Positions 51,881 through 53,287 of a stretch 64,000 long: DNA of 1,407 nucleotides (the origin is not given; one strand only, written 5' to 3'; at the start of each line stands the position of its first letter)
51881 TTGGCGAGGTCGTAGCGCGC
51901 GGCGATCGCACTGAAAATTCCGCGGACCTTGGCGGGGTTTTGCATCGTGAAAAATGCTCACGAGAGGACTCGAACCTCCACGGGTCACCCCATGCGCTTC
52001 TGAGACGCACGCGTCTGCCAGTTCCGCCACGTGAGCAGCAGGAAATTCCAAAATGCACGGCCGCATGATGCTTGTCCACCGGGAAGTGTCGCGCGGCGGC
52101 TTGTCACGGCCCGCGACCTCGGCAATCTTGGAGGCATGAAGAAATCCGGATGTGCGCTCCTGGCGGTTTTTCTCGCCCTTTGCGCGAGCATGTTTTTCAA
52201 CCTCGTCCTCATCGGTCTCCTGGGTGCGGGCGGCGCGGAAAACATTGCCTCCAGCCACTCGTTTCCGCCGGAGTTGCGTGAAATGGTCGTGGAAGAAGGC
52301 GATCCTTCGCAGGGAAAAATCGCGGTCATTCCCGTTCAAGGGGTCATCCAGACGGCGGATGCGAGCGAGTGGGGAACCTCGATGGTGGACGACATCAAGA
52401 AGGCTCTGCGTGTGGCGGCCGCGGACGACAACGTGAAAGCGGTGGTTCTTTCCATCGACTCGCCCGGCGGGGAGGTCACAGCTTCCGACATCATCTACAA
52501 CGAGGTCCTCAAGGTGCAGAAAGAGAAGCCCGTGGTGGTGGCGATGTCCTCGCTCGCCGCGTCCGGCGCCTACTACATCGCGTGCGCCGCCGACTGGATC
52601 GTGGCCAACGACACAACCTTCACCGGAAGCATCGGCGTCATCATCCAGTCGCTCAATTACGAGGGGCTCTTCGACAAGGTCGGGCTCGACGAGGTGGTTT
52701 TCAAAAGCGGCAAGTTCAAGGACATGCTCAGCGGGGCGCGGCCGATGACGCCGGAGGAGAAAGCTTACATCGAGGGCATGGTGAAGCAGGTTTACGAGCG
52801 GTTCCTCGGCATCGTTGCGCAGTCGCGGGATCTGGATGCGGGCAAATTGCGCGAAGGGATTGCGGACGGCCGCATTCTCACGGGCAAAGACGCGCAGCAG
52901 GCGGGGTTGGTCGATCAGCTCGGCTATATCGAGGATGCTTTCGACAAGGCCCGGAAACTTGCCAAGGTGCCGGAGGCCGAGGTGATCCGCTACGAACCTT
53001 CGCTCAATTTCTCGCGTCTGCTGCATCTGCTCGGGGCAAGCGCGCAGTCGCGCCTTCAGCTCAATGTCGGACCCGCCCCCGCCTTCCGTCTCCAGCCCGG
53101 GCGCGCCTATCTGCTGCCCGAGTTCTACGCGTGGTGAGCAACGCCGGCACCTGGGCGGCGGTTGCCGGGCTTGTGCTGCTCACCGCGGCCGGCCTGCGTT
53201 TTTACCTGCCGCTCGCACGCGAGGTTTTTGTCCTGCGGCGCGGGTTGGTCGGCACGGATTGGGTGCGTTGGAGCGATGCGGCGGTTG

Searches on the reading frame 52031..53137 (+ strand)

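Call 55: search_protein_families(library=pfam, proteins=[window:52031-53137:+], max_evalue=0.001)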
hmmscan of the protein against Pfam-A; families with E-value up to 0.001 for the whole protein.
window:52031-53137:+ (368 aa): 4 families
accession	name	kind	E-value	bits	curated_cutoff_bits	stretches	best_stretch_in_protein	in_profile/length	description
PF01343.23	Peptidase_S49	-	1.4e-48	165.2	24.9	1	162-313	3-153/154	Peptidase family S49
PF00574.28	CLP_protease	-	5.2e-09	36.7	20.2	1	115-188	26-97/182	Clp protease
PF25145.1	NfeD1b_N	-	8.1e-07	29.2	40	1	122-207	19-101/189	NfeD1b, N-terminal domain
PF01972.22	SDH_protease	-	5.4e-05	22.8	31.3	1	119-202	75-156/286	ClpP-like SDH-type serine proteinase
